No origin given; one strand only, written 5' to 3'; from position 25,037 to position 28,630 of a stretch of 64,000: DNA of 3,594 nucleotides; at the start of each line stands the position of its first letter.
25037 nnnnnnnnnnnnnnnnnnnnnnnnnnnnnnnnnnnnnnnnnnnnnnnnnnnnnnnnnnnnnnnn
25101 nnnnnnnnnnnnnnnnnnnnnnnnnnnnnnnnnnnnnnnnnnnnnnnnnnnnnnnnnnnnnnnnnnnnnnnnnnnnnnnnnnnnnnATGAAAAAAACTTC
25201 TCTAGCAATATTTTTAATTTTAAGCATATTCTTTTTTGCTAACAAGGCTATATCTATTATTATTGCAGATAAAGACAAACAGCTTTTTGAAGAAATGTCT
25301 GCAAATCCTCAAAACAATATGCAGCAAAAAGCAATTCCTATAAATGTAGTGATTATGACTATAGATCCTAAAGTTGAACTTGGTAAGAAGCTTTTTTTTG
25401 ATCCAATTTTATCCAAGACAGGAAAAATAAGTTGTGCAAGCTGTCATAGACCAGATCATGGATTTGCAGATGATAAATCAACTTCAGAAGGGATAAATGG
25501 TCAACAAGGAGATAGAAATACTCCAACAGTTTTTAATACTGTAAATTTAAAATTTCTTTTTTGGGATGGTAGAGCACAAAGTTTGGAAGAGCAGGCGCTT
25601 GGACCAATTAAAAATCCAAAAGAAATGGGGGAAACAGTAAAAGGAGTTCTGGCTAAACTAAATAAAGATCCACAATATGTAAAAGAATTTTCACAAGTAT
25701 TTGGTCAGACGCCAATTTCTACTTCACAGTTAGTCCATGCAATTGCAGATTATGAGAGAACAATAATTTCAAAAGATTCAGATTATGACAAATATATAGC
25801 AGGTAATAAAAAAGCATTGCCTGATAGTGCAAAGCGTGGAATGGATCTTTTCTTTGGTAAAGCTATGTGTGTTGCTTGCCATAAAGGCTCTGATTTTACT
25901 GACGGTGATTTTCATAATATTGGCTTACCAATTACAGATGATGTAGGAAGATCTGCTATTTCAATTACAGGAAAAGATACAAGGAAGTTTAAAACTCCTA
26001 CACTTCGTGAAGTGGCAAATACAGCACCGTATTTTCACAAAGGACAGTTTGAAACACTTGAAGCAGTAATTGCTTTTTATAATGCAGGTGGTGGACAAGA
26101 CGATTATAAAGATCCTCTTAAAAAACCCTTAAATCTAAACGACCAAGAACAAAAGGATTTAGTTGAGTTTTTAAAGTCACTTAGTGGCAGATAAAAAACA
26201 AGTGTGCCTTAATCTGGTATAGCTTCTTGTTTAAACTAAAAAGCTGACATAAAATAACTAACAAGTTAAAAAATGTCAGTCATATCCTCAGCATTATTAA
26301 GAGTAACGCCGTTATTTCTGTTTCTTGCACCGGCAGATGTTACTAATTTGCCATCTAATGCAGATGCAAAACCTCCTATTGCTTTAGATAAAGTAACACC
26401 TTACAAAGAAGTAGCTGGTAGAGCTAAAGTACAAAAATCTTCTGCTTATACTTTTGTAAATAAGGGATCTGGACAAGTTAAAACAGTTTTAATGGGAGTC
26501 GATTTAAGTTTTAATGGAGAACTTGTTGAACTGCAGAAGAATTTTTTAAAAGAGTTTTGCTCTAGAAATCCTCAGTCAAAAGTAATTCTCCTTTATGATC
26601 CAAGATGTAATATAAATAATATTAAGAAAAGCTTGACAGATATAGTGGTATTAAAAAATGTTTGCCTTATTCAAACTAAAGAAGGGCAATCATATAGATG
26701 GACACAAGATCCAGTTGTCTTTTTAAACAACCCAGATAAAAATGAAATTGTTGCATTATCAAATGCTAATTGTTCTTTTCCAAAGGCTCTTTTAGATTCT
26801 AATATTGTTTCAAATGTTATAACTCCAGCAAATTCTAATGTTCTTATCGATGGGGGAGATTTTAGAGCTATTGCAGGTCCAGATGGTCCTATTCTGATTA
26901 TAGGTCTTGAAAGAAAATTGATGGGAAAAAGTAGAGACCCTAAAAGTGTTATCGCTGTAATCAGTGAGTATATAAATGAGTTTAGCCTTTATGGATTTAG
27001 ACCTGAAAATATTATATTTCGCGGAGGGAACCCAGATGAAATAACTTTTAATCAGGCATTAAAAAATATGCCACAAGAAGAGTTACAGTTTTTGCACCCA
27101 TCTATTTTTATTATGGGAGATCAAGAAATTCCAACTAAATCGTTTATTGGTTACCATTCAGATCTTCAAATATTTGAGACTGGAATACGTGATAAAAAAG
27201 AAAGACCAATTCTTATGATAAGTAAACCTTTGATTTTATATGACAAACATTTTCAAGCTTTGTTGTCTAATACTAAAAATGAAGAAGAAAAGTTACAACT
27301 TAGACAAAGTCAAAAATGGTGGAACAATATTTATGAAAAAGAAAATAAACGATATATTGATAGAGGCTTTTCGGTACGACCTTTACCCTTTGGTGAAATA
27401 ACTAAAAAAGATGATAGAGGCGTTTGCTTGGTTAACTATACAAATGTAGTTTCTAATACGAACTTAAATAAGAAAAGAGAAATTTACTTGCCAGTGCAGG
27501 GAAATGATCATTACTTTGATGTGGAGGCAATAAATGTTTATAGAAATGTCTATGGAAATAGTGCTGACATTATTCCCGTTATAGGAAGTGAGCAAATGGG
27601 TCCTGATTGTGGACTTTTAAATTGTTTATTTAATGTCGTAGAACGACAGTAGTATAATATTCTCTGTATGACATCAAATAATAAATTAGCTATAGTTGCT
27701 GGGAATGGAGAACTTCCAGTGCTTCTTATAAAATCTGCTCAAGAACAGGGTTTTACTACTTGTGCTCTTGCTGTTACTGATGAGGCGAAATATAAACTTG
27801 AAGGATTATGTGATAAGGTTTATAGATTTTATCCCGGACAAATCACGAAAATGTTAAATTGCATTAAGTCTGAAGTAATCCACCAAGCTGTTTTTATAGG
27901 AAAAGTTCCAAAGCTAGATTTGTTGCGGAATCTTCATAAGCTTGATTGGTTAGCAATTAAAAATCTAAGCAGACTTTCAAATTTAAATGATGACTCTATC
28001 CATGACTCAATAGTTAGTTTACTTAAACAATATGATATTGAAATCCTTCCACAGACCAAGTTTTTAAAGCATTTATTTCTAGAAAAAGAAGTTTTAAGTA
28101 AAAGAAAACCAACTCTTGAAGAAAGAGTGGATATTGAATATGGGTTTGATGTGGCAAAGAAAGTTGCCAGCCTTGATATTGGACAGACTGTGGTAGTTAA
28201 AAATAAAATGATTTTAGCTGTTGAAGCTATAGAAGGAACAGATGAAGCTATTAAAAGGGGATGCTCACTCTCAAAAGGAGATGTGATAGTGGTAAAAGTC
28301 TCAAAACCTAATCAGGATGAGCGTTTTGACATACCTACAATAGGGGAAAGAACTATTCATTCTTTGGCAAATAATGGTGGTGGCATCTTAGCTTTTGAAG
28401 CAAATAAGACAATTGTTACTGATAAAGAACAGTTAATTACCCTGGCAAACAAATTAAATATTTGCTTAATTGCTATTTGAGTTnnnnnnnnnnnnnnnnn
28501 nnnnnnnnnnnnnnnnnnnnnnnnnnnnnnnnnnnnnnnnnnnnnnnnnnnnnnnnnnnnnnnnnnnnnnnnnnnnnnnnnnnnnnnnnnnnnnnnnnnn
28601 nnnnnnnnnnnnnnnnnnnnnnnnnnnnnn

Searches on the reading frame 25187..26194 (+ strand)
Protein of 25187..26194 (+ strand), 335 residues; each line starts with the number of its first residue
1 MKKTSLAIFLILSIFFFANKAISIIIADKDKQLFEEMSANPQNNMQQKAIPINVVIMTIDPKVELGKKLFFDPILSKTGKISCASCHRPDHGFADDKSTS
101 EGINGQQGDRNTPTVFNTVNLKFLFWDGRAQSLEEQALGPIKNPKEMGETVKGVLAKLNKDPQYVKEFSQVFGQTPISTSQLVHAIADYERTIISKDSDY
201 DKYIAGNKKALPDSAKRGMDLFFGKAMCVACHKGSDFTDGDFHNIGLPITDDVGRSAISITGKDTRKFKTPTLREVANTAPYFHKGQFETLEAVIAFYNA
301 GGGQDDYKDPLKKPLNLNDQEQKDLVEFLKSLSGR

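Call 25: search_protein_families(library=pfam, proteins=[window:25187-26194:+], max_evalue=0.001)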
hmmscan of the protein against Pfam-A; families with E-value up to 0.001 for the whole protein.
window:25187-26194:+ (335 aa): 2 families
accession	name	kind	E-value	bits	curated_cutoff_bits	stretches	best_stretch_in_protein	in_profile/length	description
PF03150.19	CCP_MauG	-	1.1e-62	211.6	25.6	1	62-208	3-148/149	Di-haem cytochrome c peroxidase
PF00034.26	Cytochrom_C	-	1.7e-09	39.3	21.3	1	216-333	2-90/90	Cytochrome c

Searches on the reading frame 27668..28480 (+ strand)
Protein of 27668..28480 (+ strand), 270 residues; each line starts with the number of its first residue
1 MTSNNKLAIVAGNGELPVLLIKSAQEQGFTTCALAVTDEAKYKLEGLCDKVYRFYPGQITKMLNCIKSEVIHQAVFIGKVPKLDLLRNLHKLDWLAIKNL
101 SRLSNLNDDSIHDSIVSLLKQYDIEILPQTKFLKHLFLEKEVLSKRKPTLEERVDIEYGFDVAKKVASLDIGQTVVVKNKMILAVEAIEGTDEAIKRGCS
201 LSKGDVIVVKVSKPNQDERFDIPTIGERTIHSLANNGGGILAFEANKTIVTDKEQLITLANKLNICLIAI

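Call 25: search_protein_families(library=pfam, proteins=[window:27668-28480:+], max_evalue=0.001)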
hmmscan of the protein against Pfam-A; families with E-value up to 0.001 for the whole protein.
window:27668-28480:+ (270 aa): 2 families
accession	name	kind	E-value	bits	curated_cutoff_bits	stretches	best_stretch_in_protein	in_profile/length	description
PF06230.17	LpxI_C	-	1.3e-47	161.4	25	1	140-268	2-131/131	LpxI C-terminal domain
PF17930.7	LpxI_N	-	2.7e-27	95.7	25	1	6-136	1-129/129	LpxI N-terminal domain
